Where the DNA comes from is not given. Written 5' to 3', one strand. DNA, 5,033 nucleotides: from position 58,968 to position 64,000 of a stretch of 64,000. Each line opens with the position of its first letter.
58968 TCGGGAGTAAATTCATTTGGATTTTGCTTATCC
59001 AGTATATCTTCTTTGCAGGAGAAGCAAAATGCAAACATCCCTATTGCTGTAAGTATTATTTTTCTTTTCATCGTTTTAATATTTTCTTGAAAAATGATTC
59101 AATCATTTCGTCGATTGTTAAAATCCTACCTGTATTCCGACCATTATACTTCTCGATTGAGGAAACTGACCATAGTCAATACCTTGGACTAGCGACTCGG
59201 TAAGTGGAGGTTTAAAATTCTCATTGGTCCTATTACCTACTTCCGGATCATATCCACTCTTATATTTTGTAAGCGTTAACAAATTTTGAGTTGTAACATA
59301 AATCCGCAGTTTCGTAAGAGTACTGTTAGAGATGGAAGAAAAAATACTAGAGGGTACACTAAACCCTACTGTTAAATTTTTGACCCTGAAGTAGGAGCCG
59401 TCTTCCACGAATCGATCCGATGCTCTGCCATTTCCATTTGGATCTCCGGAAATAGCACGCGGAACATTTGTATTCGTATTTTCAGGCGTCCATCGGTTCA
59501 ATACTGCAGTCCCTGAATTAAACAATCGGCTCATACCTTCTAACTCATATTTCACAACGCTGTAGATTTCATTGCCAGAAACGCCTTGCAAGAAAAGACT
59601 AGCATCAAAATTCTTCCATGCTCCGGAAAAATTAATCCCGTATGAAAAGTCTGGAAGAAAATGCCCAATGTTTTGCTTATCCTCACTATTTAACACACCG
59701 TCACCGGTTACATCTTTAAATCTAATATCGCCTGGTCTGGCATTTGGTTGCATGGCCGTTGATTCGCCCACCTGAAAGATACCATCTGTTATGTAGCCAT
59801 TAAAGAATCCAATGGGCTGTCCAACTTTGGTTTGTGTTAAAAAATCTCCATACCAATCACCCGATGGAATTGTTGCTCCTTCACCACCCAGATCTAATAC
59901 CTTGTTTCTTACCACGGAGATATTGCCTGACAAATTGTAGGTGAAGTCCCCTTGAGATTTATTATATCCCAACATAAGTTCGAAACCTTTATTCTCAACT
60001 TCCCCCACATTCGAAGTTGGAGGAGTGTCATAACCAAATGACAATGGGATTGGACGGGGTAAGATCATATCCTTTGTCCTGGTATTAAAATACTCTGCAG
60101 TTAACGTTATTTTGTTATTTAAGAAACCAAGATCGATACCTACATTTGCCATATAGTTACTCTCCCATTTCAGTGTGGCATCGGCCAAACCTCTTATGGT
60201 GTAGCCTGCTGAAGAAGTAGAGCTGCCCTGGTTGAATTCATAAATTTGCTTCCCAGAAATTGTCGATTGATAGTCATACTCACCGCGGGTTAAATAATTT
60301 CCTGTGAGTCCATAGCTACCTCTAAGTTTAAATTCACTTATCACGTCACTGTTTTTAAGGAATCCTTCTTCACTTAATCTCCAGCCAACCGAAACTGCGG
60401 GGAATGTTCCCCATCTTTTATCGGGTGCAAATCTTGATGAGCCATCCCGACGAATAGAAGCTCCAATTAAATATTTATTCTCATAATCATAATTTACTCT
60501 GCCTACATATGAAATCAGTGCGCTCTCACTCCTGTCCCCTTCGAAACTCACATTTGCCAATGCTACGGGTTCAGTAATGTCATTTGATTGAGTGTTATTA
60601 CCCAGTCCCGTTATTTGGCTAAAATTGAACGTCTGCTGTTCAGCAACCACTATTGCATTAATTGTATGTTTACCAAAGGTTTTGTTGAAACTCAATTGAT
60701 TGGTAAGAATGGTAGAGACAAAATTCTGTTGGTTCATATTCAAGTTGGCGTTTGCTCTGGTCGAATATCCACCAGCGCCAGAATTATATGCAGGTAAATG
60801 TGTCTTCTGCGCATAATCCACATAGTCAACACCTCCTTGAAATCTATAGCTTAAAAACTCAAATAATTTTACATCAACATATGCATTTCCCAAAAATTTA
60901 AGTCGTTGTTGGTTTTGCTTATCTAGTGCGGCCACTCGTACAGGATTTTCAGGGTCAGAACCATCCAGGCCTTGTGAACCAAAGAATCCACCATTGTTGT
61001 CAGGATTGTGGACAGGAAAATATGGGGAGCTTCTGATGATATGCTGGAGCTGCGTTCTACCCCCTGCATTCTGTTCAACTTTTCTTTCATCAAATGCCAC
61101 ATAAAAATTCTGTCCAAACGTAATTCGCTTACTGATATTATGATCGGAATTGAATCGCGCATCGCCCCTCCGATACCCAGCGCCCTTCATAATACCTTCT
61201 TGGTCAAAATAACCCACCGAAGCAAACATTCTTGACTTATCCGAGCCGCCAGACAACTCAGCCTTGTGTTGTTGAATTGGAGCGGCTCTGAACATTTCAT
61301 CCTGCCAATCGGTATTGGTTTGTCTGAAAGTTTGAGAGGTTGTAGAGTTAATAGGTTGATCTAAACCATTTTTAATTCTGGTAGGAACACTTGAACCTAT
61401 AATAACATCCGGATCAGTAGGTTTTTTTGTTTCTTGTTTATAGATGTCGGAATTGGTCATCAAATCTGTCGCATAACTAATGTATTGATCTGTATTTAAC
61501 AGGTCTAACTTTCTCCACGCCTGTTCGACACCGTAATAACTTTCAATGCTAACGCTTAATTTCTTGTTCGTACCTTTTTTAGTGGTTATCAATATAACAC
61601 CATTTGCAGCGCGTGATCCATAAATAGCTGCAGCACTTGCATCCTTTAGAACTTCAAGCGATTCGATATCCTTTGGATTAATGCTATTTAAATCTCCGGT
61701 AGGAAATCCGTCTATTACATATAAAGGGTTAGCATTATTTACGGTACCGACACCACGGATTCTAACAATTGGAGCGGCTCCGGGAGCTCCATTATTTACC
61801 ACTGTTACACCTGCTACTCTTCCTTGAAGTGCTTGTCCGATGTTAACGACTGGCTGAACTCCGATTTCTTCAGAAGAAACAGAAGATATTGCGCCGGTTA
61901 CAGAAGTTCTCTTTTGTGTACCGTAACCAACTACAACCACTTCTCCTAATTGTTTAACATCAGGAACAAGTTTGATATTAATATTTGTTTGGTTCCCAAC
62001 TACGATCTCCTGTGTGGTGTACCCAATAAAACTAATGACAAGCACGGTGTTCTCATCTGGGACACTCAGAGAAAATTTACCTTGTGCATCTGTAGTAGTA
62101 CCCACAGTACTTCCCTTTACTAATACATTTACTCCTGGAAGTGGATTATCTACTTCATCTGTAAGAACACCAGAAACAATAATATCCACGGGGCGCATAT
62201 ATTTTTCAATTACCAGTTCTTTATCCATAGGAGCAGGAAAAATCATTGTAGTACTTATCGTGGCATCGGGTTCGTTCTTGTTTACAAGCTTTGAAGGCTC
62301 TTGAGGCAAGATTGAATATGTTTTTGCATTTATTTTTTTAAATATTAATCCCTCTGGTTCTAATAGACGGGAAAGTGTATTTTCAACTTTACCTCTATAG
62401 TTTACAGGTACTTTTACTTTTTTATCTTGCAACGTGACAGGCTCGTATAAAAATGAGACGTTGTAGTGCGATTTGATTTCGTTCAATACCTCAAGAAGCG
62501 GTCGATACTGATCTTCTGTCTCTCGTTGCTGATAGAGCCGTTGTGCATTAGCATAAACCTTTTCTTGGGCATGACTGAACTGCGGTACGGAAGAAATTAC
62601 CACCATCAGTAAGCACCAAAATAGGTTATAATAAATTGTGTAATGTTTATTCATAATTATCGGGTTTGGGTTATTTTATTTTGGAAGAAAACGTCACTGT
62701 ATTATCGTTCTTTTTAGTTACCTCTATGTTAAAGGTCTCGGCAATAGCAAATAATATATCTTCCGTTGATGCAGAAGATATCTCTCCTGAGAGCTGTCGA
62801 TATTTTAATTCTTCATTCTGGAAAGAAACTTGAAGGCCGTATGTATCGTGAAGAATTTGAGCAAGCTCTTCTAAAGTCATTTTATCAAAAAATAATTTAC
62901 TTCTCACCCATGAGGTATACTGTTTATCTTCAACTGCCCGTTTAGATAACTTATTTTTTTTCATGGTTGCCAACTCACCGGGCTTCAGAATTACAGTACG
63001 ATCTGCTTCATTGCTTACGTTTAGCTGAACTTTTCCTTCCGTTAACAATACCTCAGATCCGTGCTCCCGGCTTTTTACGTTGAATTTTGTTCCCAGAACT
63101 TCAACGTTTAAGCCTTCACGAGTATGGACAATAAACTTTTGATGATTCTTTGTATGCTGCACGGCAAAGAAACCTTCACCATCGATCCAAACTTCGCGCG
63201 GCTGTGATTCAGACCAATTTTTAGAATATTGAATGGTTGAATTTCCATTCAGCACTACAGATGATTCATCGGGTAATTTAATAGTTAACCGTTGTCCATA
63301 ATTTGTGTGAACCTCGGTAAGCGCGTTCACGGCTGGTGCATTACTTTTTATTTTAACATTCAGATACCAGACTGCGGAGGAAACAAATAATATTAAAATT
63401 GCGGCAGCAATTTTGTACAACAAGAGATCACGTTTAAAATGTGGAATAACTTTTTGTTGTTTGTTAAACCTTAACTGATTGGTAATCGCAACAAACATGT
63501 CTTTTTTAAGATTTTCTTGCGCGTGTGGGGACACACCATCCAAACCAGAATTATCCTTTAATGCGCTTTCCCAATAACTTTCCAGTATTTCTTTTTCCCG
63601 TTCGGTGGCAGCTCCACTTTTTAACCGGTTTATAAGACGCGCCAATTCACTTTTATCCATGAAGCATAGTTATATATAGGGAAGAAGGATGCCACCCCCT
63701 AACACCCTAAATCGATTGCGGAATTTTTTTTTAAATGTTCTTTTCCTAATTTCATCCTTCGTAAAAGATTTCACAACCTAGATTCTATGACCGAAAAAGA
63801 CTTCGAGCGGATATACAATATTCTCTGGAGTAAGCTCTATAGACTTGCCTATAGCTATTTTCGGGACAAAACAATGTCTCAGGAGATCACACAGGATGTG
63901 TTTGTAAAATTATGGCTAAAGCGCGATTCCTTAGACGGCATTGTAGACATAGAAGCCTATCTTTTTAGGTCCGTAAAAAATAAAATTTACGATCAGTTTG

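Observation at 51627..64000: Hydrolase-free SusC/SusD locus under ECF/anti-sigma control whose only cargo is FG-GAP/UnbV_ASPIC lipoproteins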

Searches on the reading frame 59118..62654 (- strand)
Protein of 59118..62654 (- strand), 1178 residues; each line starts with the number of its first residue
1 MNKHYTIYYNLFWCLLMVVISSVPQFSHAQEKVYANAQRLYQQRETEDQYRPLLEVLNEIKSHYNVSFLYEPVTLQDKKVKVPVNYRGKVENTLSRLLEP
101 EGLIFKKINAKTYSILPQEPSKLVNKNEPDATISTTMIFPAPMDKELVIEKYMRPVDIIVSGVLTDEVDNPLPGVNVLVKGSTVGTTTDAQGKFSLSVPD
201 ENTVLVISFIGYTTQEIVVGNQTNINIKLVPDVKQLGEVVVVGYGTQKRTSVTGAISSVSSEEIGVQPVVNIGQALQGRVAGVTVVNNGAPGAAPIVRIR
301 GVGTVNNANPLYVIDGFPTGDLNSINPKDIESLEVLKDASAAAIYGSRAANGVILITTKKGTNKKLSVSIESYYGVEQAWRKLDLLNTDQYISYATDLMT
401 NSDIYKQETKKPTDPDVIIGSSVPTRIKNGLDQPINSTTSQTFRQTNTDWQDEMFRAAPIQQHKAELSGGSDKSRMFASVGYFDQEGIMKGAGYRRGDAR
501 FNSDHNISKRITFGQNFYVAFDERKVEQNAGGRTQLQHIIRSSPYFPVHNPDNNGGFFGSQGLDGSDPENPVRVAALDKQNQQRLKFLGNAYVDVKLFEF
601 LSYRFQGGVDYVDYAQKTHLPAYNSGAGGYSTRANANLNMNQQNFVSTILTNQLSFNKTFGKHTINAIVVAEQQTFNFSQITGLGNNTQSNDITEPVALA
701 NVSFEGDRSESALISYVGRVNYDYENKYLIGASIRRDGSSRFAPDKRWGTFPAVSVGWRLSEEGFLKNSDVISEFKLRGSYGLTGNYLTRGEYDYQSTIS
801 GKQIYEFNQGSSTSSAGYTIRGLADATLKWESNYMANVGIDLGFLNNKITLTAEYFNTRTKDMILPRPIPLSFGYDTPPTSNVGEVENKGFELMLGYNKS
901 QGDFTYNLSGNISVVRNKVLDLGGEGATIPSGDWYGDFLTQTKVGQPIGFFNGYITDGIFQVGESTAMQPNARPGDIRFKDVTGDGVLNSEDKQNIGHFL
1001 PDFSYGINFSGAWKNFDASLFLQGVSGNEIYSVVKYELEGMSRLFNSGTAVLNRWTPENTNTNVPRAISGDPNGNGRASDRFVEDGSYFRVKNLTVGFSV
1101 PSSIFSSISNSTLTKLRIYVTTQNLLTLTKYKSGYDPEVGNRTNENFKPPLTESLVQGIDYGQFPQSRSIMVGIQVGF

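Call 3: search_protein_families(library=pfam, proteins=[window:59118-62654:-], max_evalue=0.01)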
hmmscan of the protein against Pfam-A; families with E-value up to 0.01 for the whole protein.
window:59118-62654:- (1178 aa): 5 families
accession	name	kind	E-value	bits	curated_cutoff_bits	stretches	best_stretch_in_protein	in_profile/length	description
PF07715.20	Plug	-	3.3e-23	82.7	23.9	1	250-353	3-107/107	TonB-dependent Receptor Plug Domain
PF13715.12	CarbopepD_reg_2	-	1.4e-20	73.6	32.2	1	160-241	1-88/88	CarboxypepD_reg-like domain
PF00593.30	TonB_dep_Rec_b-barrel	-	1.3e-13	52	27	1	545-1101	21-424/436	TonB dependent receptor-like, beta-barrel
PF13620.12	CarboxypepD_reg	-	9.1e-12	45.6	32.3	1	160-229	2-81/82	Carboxypeptidase regulatory-like domain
PF23591.1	CILP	-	0.0011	19.3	27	1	158-212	5-59/90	Cartilage intermediate layer protein 1-like domain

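Call 5: search_protein_families(library=ncbifam, proteins=[window:59118-62654:-], max_evalue=0.01)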
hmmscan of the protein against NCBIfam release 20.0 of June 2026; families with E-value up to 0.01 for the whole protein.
window:59118-62654:- (1178 aa): 5 families
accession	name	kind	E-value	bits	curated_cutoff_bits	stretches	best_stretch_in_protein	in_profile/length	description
TIGR04056.1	OMP_RagA_SusC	subfamily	3.4e-279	929.3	368.25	1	160-1178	3-981/981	SusC/RagA family TonB-linked outer membrane protein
TIGR04057.1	SusC_RagA_signa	signature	3.5e-19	68.3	46.2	1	329-359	1-31/31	SusC/RagA subfamily TonB-dependent outer membrane receptor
NF010051.0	PRK13528.1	subfamily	2.7e-06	25.9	583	1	237-373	34-185/727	FepA family TonB-dependent siderophore receptor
NF010048.1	PRK13524.1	subfamily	2.6e-05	22.9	493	1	320-376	138-192/744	FepA family TonB-dependent siderophore receptor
NF053590.1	TonB_dep_TOL0244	equivalog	0.0094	14.6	645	0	325-364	107-145/604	TOL_0244 family TonB-dependent receptor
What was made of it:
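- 59118..62654 (-): SusC-like TonB-dependent transporter, 1178 aa, with a roughly 159-aa N-terminal extension. TIGR04056 at 929 bits, Plug, CarboxypepD_reg_2 and barrel (calls 3, 5).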

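Call 73: search_solved_structures(query=window:59118-62654:-, max_evalue=1e-20)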
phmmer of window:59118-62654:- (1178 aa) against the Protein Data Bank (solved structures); distinct sequences matched with E-value up to 1e-20: 9.
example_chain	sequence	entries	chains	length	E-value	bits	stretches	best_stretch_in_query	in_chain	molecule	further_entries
8aa4_A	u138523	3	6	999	3.7e-178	597.9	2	447-1161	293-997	SusC homolog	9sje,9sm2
5t3r_D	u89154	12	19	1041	3.8e-146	491.9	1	157-1161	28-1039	SusC homolog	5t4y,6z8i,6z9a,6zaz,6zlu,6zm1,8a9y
6zlt_B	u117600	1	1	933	3.2e-133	449.1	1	239-1161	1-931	SusC homolog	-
6sli_B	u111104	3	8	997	1.8e-95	324.2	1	162-1159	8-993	RagA protein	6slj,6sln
6sml_B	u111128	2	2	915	5.7e-78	266.2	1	238-1159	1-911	RagA protein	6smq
6sm3_B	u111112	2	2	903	8e-74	252.4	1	251-1159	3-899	RagA protein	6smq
8ypt_C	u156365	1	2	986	5.3e-66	226.5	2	239-557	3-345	TonB-linked outer membrane protein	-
8ypu_C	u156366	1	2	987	6e-66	226.4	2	239-557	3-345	SusC/RagA family TonB-linked outer membrane protein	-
5fq6_B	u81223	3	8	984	2e-27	98.8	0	214-377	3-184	SUSC/RAGA FAMILY TONB-LINKED OUTER MEMBRANE PROTEIN | BT_2264 | OUTER MEMBRANE PROTEIN OMP121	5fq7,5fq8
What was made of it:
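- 59118..62654 (-): The closest solved chain is 8aa4_A, labelled 'SusC homolog', at 3.7e-178 (call 73).
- RagA scores lower (call 73).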

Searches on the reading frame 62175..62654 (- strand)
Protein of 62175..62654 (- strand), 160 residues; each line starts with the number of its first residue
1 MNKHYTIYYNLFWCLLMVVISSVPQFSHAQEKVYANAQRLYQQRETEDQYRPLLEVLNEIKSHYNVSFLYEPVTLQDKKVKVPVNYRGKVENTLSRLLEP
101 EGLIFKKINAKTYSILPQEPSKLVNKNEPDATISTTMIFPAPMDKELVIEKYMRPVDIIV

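Call 59: search_protein_families(library=pfam, proteins=[window:62175-62654:-], max_evalue=10)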
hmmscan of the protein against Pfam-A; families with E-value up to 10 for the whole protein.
window:62175-62654:- (160 aa): 3 families
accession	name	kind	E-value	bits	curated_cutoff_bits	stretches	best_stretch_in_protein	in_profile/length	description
PF07660.19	STN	-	0.00043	20.5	28.4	1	67-118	2-52/52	Secretin and TonB N terminus short domain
PF16344.10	FecR_C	-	0.0074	16.7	24.4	1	52-113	8-68/70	FecR, C-terminal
PF03248.18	Rer1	-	0.027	14.8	23.9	1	2-66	43-107/167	Rer1 family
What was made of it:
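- On Trans-envelope signalling (ECF sigma / FecR / STN) system: STN at E 4.3e-4, 20.5 bits, below the 28.4-bit cut-off, at residues 67-118 of a roughly 159-aa N-terminal extension (call 59).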

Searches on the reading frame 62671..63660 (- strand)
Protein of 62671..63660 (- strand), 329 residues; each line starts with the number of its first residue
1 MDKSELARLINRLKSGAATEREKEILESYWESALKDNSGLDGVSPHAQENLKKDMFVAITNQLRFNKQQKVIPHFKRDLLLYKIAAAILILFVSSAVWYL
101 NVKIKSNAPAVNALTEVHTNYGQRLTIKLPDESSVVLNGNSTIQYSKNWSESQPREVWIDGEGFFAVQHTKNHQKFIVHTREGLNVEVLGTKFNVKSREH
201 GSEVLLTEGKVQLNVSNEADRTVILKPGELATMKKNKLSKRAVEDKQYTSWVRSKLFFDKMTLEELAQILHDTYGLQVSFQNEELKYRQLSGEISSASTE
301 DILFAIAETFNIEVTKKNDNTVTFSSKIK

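Call 3: search_protein_families(library=pfam, proteins=[window:62671-63660:-], max_evalue=0.01)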
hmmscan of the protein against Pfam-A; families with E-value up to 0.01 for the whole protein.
window:62671-63660:- (329 aa): 3 families
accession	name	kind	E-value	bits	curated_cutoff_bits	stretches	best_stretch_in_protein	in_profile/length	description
PF04773.18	FecR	-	1.5e-15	57.8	24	1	116-212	2-97/97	FecR protein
PF16344.10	FecR_C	-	1.5e-11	44.6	24.4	1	255-323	1-69/70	FecR, C-terminal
PF22255.2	Gp44-like_2nd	-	0.0097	16.3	27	0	257-284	15-42/84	Baseplate hub protein gp44-like, second domain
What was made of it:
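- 62671..63660 (-): FecR-type anti-sigma factor, 329 aa. FecR 1.5e-15 and FecR_C 1.5e-11 (call 3).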

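Call 5: search_protein_families(library=ncbifam, proteins=[window:62671-63660:-], max_evalue=0.01)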
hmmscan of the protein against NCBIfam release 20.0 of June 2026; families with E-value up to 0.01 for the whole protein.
window:62671-63660:- (329 aa): 3 families
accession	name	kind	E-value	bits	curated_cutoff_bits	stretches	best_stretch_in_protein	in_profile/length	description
NF007296.1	PRK09774.1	equivalog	1.8e-14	53.6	385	1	85-316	79-302/313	ferric citrate uptake sigma factor regulator FecR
NF038271.1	strep_PBP2X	exception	0.001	17.4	1050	1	219-325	71-178/750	penicillin-binding protein PBP2X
NF047849.1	Lsa33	exception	0.0026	17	420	1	173-247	125-198/310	surface adhesin Lsa33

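Call 76: find_encoding_contigs(protein=window:62671-63660:-, flank=10000, max_places=3)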
Protein window:62671-63660:- (329 aa): no gene with exactly this product is on record in the collection.

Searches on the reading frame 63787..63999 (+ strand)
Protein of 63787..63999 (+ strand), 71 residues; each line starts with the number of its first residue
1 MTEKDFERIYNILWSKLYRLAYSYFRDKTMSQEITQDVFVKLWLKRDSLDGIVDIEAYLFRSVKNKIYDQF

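Call 5: search_protein_families(library=ncbifam, proteins=[window:63787-63999:+], max_evalue=0.01)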
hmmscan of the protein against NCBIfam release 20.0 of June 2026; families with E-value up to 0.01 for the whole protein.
window:63787-63999:+ (71 aa): 32 families (the best 25 are shown)
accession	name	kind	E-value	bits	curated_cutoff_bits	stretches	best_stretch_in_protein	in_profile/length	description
TIGR02985.1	Sig70_bacteroi1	subfamily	3.8e-18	66.2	126.4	1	4-70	1-67/162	RNA polymerase sigma-70 factor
NF058625.1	sigma_PG0214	equivalog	1.8e-16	60.3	130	1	1-70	1-70/170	GFO_1088 family ECF-type sigma factor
TIGR02937.1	sigma70-ECF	superfamily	2.9e-09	36.8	42.9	1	5-70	2-67/165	sigma-70 family RNA polymerase sigma factor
NF006930.0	PRK09415.1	subfamily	3e-08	33.7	198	1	11-69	23-81/179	RNA polymerase factor sigma C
TIGR02983.1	SigE-fam_strep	subfamily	3.6e-07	30.2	141.55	1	2-66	4-68/162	SigE family RNA polymerase sigma factor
NF007228.0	PRK09646.1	subfamily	1.3e-06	28.2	226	1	4-50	30-76/194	ECF RNA polymerase sigma factor SigK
NF009199.0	PRK12547.1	subfamily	2.7e-06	27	219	1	3-70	5-72/184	RNA polymerase sigma factor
NF009170.0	PRK12517.1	subfamily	2.9e-06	26.8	197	1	3-51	22-70/188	RNA polymerase sigma factor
NF008891.0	PRK11924.1-5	subfamily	4.9e-06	26.8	259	1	3-60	2-59/171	RNA polymerase sigma factor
NF007223.0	PRK09641.1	equivalog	1.1e-05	25.4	209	1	4-69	18-83/187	RNA polymerase sigma factor SigW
NF004113.0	PRK05602.1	equivalog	1.7e-05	24.6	208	1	15-70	56-112/211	RNA polymerase sigma factor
TIGR02950.1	SigM_subfam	subfamily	3.2e-05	23.8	147.95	1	6-68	2-63/159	RNA polymerase sigma factor, SigM family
TIGR02948.1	SigW_bacill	equivalog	7e-05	23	243.1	1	4-70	18-84/187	RNA polymerase sigma factor SigW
NF009169.0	PRK12516.1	equivalog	7.4e-05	22.3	321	1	14-70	20-76/188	RNA polymerase sigma factor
NF007226.0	PRK09644.1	equivalog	7.5e-05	22.9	199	1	6-68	3-64/166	RNA polymerase sigma factor SigM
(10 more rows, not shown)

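Call 6: search_protein_families(library=pfam, proteins=[window:63787-63999:+], max_evalue=0.001)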
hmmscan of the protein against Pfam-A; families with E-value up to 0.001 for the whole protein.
window:63787-63999:+ (71 aa): 1 family
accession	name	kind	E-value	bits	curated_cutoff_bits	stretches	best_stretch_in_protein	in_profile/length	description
PF04542.20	Sigma70_r2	-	2.8e-11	43.5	24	1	16-70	8-64/71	Sigma-70 region 2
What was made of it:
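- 63787..64000 (+): ECF sigma factor, N-terminal 71 codons only (cut by the window end), divergent from fecR. TIGR02985 Sig70_bacteroi1 at 3.8e-18 and Sigma70_r2 at 2.8e-11 (calls 5, 6).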
